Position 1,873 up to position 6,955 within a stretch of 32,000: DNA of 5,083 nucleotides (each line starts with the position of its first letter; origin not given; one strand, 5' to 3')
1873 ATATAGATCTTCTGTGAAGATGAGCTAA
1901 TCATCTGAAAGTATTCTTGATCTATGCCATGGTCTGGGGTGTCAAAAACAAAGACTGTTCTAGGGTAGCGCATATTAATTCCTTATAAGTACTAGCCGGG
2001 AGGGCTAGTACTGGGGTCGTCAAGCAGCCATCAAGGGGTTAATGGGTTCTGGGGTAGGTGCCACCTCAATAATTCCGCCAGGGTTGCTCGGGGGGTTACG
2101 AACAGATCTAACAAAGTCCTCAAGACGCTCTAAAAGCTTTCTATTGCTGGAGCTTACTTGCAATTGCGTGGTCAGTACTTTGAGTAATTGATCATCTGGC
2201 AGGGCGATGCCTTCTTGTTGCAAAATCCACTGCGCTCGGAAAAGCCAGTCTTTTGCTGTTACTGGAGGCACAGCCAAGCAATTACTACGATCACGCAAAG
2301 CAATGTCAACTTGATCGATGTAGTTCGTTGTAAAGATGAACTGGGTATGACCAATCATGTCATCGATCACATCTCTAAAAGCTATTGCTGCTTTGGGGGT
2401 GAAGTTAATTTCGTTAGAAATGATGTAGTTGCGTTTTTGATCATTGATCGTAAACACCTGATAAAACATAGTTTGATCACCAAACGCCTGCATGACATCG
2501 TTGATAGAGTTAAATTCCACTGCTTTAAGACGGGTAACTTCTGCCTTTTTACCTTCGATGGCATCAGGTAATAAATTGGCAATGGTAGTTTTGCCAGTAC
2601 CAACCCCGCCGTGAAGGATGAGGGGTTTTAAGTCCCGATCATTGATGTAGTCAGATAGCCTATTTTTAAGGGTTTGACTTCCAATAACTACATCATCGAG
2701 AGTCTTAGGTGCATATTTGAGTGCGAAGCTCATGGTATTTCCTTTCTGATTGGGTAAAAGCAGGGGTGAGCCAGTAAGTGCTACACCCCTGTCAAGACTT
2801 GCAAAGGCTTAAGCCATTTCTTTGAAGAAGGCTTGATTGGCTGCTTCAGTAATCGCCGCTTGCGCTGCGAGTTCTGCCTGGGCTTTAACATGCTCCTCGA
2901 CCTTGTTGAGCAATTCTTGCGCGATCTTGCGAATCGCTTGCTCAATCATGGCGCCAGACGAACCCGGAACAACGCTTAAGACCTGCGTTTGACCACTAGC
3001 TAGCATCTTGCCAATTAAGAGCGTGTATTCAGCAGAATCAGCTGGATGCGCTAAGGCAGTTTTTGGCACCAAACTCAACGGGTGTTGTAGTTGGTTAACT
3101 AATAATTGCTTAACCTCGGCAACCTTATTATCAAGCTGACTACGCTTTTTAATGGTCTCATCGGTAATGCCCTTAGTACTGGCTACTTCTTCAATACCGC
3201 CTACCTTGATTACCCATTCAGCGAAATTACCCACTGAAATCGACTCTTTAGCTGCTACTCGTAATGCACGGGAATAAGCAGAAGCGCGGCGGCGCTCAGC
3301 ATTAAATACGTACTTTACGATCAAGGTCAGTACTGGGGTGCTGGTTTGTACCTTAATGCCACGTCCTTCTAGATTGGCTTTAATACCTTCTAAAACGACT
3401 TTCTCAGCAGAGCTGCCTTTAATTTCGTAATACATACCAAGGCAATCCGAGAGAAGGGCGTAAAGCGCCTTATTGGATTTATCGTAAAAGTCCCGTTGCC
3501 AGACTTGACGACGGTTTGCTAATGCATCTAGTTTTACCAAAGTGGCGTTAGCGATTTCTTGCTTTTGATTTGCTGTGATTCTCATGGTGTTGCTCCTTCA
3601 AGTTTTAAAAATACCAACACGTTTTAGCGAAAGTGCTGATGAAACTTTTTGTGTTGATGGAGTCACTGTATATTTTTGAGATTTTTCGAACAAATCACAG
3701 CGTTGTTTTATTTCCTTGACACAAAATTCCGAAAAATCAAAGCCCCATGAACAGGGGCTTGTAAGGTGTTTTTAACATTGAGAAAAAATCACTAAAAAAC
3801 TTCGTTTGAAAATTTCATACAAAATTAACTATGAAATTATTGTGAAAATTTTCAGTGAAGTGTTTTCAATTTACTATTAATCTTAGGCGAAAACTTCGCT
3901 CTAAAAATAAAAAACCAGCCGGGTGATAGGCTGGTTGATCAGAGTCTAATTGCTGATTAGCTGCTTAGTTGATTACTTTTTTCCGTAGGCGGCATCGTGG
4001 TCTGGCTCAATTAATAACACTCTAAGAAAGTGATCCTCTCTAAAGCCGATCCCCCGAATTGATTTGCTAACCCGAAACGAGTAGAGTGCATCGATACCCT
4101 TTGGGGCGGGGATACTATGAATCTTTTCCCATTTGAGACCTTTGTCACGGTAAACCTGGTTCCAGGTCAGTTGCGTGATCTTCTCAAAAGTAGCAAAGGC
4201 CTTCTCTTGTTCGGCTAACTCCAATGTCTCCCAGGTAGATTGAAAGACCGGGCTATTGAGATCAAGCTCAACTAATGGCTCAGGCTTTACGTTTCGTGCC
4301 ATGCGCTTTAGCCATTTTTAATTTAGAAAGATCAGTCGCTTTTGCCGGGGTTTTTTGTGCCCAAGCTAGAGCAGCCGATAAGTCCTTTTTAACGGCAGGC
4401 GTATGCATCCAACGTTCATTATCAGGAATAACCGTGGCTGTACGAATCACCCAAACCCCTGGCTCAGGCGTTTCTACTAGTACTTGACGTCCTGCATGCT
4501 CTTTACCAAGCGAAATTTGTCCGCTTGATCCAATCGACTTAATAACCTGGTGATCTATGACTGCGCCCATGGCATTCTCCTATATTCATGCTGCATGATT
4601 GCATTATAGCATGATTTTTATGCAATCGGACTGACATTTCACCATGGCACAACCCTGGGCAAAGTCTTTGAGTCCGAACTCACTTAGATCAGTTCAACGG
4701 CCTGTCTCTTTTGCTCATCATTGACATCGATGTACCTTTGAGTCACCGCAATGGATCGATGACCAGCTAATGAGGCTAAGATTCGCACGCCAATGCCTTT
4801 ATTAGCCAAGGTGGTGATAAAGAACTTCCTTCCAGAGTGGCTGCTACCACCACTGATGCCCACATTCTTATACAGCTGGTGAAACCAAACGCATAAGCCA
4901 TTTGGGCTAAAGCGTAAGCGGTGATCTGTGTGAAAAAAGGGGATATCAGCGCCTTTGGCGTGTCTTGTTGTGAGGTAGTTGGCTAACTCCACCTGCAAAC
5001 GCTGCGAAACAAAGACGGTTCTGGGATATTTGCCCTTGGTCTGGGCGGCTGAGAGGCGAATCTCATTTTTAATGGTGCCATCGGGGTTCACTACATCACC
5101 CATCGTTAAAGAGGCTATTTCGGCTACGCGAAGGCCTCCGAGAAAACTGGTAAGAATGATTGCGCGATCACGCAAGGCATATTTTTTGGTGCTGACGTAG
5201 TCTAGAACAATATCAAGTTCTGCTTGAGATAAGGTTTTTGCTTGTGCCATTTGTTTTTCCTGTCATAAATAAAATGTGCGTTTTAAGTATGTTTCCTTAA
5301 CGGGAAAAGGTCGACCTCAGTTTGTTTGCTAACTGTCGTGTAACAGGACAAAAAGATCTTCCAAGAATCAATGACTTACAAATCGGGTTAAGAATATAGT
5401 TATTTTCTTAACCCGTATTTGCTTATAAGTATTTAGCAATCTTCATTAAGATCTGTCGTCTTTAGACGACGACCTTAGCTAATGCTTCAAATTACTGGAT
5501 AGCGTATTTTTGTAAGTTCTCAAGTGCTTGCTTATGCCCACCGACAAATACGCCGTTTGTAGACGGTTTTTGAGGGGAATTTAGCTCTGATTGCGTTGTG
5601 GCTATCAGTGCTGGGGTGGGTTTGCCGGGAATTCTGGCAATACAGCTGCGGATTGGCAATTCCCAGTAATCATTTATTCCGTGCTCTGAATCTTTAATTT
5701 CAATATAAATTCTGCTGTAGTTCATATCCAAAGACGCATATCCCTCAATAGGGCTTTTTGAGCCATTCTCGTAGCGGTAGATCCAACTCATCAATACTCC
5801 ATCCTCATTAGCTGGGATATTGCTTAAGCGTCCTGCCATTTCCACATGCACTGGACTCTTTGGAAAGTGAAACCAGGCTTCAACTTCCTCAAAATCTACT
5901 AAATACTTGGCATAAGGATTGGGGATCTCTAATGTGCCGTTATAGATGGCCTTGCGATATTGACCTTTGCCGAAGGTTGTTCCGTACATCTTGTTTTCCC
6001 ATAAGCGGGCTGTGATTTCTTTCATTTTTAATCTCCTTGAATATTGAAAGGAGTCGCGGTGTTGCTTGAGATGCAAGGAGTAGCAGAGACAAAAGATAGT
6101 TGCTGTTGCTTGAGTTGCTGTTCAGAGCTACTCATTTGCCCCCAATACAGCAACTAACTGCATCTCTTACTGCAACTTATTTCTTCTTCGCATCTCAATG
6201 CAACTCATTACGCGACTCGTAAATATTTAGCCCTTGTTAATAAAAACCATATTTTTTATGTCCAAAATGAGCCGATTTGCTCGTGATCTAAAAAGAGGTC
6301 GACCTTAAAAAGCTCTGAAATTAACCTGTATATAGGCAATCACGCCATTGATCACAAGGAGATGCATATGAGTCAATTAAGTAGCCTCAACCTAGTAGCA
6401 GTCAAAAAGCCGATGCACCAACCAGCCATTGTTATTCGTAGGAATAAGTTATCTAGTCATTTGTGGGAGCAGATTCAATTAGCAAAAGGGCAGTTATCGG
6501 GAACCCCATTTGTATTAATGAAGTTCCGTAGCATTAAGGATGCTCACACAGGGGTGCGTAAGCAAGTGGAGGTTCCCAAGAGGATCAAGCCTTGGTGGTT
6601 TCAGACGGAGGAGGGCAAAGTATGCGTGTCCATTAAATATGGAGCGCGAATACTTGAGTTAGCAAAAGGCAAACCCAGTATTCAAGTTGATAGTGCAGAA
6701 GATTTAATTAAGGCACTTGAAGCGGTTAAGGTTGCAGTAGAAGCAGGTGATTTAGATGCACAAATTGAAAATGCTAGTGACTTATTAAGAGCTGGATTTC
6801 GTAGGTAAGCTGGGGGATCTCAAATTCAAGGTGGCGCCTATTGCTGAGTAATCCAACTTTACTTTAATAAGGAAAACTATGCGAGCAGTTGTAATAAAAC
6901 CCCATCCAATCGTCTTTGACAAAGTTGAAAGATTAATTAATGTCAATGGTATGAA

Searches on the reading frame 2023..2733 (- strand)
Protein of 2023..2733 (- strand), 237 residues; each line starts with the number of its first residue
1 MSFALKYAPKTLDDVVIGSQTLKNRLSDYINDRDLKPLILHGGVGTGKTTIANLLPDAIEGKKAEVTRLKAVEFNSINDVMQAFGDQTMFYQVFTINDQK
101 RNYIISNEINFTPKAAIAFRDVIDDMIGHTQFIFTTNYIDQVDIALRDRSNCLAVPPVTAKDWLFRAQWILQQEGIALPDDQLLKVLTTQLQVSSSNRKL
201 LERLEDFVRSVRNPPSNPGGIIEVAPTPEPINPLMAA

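Call 6: search_protein_families(library=pfam, proteins=[window:2023-2733:-], max_evalue=0.01)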
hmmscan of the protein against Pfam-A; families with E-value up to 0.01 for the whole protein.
window:2023-2733:- (237 aa): 5 families
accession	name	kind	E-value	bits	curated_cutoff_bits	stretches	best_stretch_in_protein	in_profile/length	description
PF00004.35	AAA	-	1.4e-05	26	21.2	1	38-150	1-123/131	ATPase family associated with various cellular activities (AAA)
PF13191.12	AAA_16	-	0.0012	19.8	32.6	1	25-86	11-75/167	AAA ATPase domain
PF20720.3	nSTAND3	-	0.0016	18.6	27.2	1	38-107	20-82/155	Novel STAND NTPase 3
PF13401.12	AAA_22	-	0.0034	18.1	27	0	37-85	7-55/130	AAA domain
PF13173.12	AAA_14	-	0.0074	16.7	27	0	36-135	3-96/129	AAA domain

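Call 8: search_protein_families(library=padloc, proteins=[window:2023-2733:-], max_evalue=0.01)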
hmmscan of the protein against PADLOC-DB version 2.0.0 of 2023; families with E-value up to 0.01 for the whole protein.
window:2023-2733:- (237 aa): 4 families
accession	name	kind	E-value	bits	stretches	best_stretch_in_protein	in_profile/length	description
PDLC00914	TRIP13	-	0.00073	17.1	1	36-62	71-98/302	TRIP13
PDLC00915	TRIP13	-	0.00073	17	0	39-74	67-101/302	TRIP13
PDLC04476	PDC-M16A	-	0.0046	13.4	1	24-66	14-56/691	-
PDLC02911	VakA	-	0.0087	14.6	0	38-126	5-72/163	-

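Call 9: search_protein_families(library=ncbifam, proteins=[window:2023-2733:-], max_evalue=0.01)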
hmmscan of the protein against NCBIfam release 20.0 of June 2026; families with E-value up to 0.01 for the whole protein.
window:2023-2733:- (237 aa): 28 families (the best 25 are shown)
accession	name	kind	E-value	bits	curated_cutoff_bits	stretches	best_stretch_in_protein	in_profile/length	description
NF001679.0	PRK00440.1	equivalog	4e-17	62.3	303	1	6-185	11-189/322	replication factor C small subunit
TIGR02397.1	dnaX_nterm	equivalog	4.3e-10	39.4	250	2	2-63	3-64/355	DNA polymerase III subunit gamma/tau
NF009067.0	PRK12402.1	equivalog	1.3e-09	37.5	317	1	5-74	7-77/340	replication factor C small subunit 2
NF003229.0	PRK04195.1-5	equivalog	3.4e-09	35.9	280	1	1-187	5-194/413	replication factor C large subunit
NF003233.0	PRK04195.2-3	equivalog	3.7e-08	32.6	471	1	1-95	1-94/504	replication factor C large subunit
NF003230.0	PRK04195.1-6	equivalog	1.2e-07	30.8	441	1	3-93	4-94/494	replication factor C large subunit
NF011525.0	PRK14964.1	equivalog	3.2e-07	29.5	554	1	1-54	1-54/493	DNA polymerase III subunits gamma and tau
NF011514.0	PRK14953.1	equivalog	8.8e-07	28.2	536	1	2-63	5-66/488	DNA polymerase III subunits gamma and tau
NF003226.0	PRK04195.1-1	equivalog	8.5e-06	25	588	1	3-152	4-152/405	replication factor C large subunit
NF006585.0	PRK09111.1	equivalog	1.9e-05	23.5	604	1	4-73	31-100/616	DNA polymerase III subunit gamma/tau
NF004549.0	PRK05896.1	equivalog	2e-05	23.5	578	1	3-59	6-62/642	DNA polymerase III subunits gamma and tau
NF003157.0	PRK04132.1-2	equivalog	2.4e-05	22.5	1103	1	5-51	7-52/864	replication factor C small subunit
NF011523.0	PRK14962.1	equivalog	2.7e-05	23.2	576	1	6-63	7-64/474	DNA polymerase III subunits gamma and tau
NF003227.0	PRK04195.1-2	equivalog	5.5e-05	22.1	502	1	5-186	8-186/487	replication factor C large subunit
NF041815.1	Avs4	equivalog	5.9e-05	20.5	1500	1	34-187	204-363/1579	AVAST type 4 anti-phage nuclease Avs4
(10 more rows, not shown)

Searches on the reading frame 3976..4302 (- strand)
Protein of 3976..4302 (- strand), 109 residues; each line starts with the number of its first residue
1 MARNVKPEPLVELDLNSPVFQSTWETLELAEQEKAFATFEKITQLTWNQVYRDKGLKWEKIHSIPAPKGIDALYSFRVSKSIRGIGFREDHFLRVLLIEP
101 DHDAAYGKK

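Call 6: search_protein_families(library=pfam, proteins=[window:3976-4302:-], max_evalue=0.01)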
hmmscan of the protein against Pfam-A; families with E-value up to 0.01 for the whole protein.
window:3976-4302:- (109 aa): 0 families

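Call 10: search_protein_families(library=padloc, proteins=[window:3976-4302:-], max_evalue=10)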
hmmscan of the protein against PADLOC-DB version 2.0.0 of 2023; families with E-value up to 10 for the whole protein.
window:3976-4302:- (109 aa): 1 family
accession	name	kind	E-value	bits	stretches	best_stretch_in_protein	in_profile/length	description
PDLC03891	NsnC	-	3.1e-10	38.1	1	24-103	193-279/284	-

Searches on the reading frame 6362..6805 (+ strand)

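Call 5: search_protein_families(library=pfam, proteins=[window:6362-6805:+], max_evalue=0.01)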
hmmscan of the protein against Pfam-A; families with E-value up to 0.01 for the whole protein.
window:6362-6805:+ (148 aa): 1 family
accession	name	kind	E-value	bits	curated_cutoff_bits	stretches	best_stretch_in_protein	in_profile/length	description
PF20346.3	DUF6641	-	1.1e-16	61.6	27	1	15-133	27-141/143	Family of unknown function (DUF6641)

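Call 10: search_protein_families(library=padloc, proteins=[window:6362-6805:+], max_evalue=10)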
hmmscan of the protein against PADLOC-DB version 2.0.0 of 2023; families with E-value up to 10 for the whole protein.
window:6362-6805:+ (148 aa): 0 families

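Call 11: search_protein_families(library=phrogs, proteins=[window:6362-6805:+], max_evalue=0.01)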
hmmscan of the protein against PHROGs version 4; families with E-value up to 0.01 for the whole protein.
window:6362-6805:+ (148 aa): 1 family
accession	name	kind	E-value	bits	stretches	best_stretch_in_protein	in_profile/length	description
phrog_31551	-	unknown function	9e-20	72.2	1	2-138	8-145/155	-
